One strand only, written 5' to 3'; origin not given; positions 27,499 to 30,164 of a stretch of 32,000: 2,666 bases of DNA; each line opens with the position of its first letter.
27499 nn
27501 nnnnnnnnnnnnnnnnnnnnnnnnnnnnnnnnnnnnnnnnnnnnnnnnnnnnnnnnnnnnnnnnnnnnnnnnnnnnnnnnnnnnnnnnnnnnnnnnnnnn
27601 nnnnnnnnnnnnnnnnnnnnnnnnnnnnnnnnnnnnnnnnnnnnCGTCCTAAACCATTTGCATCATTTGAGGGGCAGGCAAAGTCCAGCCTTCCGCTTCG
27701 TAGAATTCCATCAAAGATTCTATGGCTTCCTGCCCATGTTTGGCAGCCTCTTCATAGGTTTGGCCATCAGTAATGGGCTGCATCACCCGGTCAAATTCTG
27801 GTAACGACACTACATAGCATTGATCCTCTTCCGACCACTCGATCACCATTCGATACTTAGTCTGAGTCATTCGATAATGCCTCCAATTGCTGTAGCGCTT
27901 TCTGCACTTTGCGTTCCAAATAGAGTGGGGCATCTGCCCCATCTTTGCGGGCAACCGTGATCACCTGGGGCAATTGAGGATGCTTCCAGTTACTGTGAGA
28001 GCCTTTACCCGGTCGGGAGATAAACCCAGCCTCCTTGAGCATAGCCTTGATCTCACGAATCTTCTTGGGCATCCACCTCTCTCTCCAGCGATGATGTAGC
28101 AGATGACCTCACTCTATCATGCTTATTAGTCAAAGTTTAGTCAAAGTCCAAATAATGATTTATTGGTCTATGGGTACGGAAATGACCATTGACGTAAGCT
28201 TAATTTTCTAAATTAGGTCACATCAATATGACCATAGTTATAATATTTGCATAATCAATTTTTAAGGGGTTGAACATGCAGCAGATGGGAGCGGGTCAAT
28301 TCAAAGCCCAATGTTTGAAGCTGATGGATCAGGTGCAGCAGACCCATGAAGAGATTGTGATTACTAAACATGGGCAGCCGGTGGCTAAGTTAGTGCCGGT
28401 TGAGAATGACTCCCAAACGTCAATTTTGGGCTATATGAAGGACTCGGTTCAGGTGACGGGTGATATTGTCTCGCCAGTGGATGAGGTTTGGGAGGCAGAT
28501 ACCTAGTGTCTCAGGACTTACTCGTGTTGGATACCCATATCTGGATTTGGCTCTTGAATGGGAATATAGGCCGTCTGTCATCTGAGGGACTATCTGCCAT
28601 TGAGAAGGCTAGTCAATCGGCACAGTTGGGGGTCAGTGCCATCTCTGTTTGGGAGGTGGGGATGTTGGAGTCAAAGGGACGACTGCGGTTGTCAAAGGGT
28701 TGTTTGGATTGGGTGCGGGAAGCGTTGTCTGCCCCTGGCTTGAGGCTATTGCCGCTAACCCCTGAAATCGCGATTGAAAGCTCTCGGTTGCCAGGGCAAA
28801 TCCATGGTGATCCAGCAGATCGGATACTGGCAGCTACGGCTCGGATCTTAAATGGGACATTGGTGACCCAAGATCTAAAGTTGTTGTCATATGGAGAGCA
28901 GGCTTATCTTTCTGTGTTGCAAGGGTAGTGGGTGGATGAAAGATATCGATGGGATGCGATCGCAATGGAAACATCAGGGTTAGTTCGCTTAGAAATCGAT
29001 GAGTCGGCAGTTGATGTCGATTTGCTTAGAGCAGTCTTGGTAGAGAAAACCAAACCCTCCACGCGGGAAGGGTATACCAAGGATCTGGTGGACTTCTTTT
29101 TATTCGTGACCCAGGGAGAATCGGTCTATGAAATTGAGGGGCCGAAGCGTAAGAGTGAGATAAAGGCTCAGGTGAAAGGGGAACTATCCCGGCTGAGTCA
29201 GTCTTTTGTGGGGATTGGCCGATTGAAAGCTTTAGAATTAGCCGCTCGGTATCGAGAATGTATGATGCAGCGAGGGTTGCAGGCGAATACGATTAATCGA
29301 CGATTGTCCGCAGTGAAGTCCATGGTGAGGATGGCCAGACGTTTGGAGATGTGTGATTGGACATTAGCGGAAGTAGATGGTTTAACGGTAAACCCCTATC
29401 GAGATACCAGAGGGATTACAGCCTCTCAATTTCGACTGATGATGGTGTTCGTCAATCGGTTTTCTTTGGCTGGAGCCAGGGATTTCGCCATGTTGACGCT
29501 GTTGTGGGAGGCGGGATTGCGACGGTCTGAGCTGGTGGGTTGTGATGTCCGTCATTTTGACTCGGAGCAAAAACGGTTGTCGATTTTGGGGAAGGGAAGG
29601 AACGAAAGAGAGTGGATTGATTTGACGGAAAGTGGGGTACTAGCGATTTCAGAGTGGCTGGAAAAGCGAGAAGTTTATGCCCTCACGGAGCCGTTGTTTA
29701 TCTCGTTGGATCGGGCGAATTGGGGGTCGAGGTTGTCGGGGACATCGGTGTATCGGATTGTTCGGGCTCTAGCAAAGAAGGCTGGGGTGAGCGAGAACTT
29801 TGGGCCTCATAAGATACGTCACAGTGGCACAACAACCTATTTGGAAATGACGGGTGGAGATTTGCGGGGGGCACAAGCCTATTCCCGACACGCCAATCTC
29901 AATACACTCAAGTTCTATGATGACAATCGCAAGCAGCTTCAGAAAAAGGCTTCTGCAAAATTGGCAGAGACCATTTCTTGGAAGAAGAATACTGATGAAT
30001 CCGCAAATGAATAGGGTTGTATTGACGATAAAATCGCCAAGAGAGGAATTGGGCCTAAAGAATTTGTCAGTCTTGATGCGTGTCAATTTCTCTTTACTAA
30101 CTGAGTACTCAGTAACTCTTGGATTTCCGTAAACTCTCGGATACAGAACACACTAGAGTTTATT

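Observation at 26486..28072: hicA-hicB chained to two unrecognised genes: a Cys4 basic protein and an acidic protein with kleisin-like ends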

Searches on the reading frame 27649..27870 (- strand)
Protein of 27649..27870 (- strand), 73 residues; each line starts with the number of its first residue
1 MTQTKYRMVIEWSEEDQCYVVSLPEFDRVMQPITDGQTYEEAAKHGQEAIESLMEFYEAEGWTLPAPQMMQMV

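Call 3: search_protein_families(library=pfam, proteins=[window:27649-27870:-], max_evalue=0.1)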
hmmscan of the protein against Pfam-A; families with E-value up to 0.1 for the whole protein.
window:27649-27870:- (73 aa): 3 families
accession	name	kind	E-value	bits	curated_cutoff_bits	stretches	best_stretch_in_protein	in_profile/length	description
PF15919.11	HicB_lk_antitox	-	7.4e-05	23.3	27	1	6-71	1-62/123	HicB_like antitoxin of bacterial toxin-antitoxin system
PF10000.15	ACT_3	-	0.053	13.9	25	1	28-64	11-51/70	ACT domain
PF21748.3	UPF0150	-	0.081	13.3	27.3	1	11-52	13-51/64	UPF0150-like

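Call 4: search_protein_families(library=ncbifam, proteins=[window:27649-27870:-], max_evalue=0.1)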
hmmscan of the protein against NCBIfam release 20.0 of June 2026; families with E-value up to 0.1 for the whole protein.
window:27649-27870:- (73 aa): 1 family
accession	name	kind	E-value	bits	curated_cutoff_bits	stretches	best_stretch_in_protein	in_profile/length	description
NF004643.0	PRK05989.2-1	equivalog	0.069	10.9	1926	1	15-53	276-314/1184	cobaltochelatase subunit CobN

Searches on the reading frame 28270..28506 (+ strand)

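Call 3: search_protein_families(library=pfam, proteins=[window:28270-28506:+], max_evalue=0.1)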
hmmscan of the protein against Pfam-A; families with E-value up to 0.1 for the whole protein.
window:28270-28506:+ (78 aa): 1 family
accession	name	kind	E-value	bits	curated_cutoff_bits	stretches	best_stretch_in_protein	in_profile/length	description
PF02604.26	PhdYeFM_antitox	-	1.7e-10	41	29.8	1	3-45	1-43/74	Antitoxin Phd_YefM, type II toxin-antitoxin system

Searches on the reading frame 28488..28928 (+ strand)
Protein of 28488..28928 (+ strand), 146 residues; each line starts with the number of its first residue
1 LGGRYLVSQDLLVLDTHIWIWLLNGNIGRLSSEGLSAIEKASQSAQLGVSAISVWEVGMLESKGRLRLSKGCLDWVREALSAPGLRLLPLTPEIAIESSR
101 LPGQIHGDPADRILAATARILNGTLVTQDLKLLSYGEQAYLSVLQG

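Call 3: search_protein_families(library=pfam, proteins=[window:28488-28928:+], max_evalue=0.1)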
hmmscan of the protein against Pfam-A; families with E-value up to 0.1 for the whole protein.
window:28488-28928:+ (146 aa): 1 family
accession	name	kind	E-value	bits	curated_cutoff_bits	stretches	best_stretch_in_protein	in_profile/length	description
PF01850.27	PIN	-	2.4e-12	47.9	23.6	1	13-133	2-115/120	PIN domain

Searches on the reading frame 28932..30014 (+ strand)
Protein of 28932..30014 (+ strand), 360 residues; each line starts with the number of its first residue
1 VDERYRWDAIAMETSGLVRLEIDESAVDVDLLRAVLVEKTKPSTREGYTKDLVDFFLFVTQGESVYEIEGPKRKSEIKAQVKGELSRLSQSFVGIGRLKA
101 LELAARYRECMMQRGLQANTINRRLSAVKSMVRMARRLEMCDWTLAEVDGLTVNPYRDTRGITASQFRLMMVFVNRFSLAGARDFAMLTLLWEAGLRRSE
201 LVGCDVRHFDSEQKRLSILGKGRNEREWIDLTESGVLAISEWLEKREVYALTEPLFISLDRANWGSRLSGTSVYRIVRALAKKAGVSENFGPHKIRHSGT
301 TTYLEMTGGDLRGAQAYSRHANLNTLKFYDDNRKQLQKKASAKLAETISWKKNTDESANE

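Call 3: search_protein_families(library=pfam, proteins=[window:28932-30014:+], max_evalue=0.1)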
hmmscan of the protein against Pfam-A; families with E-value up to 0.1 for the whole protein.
window:28932-30014:+ (360 aa): 3 families
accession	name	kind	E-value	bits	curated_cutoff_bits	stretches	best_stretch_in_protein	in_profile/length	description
PF00589.27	Phage_integrase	-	8e-23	81.5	27.1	1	162-334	3-170/172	Phage integrase family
PF02899.23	Phage_int_SAM_1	-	0.00062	20.4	22.3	1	106-137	50-81/83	Phage integrase, N-terminal SAM-like domain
PF24624.1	Int_N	-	0.066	14.4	27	0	104-140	50-86/100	Phage integrase, N-terminal domain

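Call 45: search_protein_families(library=ncbifam, proteins=[window:28932-30014:+], max_evalue=0.01)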
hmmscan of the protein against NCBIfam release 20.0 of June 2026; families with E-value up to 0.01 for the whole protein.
window:28932-30014:+ (360 aa): 10 families
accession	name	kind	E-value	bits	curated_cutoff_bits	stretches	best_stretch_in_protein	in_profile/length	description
TIGR02224.1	recomb_XerC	equivalog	1.2e-31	110.2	335.15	1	41-331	14-276/295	tyrosine recombinase XerC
NF040815.2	recomb_XerA_Arch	equivalog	2.2e-26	93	220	1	39-336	11-258/263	site-specific tyrosine recombinase/integron integrase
NF001399.0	PRK00283.1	subfamily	1.4e-25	90.2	279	1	105-331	57-282/300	tyrosine recombinase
TIGR02225.1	recomb_XerD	equivalog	2e-25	89.7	329.6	1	106-335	48-278/290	site-specific tyrosine recombinase XerD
NF003462.0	PRK05084.1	equivalog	2.5e-17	62.6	267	1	177-344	190-356/360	tyrosine recombinase XerS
NF002331.0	PRK01287.1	subfamily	9.7e-15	54.4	371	1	167-330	147-310/365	site-specific tyrosine recombinase XerC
NF007371.0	PRK09871.1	subfamily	8.2e-14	51.6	222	1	160-325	5-167/198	tyrosine-type DNA invertase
NF007370.0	PRK09870.1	subfamily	8.8e-11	41.8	221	1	179-329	29-176/200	tyrosine-type DNA invertase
TIGR02249.1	integrase_gron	subfamily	6e-07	29.1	265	1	270-334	239-302/315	integron integrase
NF011946.0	PRK15417.1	equivalog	0.002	17.4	435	0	275-331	259-314/337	integron integrase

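Call 107: search_dna_similar(query=window:28932-30014:+, collection=plasmids, mode=protein, max_rows=30, max_evalue=1e-20)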
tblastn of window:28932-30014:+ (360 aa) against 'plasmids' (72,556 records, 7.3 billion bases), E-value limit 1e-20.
Records with a match: 126; places in all: 134; records where one place covers at least 80% of the query: 106.
Best place of each record, by identity: 95-99% 2; 60-80% 1; <60% 123.
By first word of the organism name: Nostoc 34; Tolypothrix 15; Calothrix 12; Synechococcus 11; Escherichia 5; Acaryochloris 4; Aulosira 4; Microchaete 4; Planktothrix 4; Geminocystis 4; and 19 more.
By predicted mobility (MOB-suite, as given by PLSDB): non-mobilizable 65; mobilizable 47; conjugative 14.
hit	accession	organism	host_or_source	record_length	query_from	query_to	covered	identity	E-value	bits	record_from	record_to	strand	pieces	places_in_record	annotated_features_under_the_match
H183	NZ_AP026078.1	Acaryochloris marina MBIC10699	cell culture,Ascidian, Diplosoma similis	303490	1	359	100%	96.9%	0e+0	660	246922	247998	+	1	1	tyrosine-type recombinase/integrase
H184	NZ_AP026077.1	Acaryochloris marina MBIC10699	cell culture,Ascidian, Diplosoma similis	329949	7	360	98%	96.6%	0e+0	647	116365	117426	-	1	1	tyrosine-type recombinase/integrase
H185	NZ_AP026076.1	Acaryochloris marina MBIC10699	cell culture,Ascidian, Diplosoma similis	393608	119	323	56%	71.4%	2e-64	294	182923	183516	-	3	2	hypothetical protein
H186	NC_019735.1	Crinalium epipsammum PCC 9333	-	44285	38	333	82%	42.4%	3e-69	242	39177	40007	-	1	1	tyrosine-type recombinase/integrase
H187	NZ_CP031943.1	Nostoc sphaeroides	whole organism,water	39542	39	333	80%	43.4%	1e-51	230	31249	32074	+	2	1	site-specific integrase | tyrosine-type recombinase/integrase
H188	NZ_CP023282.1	Nostoc sp. CENA543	cell culture,Brazilian saline-alkaline ...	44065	39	333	82%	42.2%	1e-67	238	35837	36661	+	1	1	tyrosine-type recombinase/integrase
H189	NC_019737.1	Crinalium epipsammum PCC 9333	-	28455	38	333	82%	41.8%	2e-70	246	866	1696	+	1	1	tyrosine-type recombinase/integrase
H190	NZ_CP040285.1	Nostoc sp. C057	Phaeoceros,pure culture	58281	39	333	82%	41.9%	6e-62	221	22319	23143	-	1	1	tyrosine-type recombinase/integrase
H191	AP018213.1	Calothrix brevissima NIES-22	-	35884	38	359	89%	38.3%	4e-62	222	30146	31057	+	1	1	integrase-recombinase protein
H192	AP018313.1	Aulosira laxa NIES-50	-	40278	39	333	82%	41.6%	3e-63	225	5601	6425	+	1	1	integrase-recombinase protein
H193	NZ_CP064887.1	Tolypothrix sp. PCC 7601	Fresh water sample,Fresh water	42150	39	333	82%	41.6%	1e-61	220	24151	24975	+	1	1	tyrosine-type recombinase/integrase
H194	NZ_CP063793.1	Tolypothrix sp. PCC 7712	Soil sample,soil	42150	39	333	82%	41.6%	1e-61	220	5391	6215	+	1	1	tyrosine-type recombinase/integrase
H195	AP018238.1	Microchaete diplosiphon NIES-3275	-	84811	39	333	82%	41.6%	1e-61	220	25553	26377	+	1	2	integrase-recombinase protein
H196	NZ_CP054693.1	Nostoc edaphicum CCNP1411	-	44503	39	333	82%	41.6%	1e-60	217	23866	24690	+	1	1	tyrosine-type recombinase/integrase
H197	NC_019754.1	Crinalium epipsammum PCC 9333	-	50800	38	333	82%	41.1%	4e-67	236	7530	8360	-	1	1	tyrosine-type recombinase/integrase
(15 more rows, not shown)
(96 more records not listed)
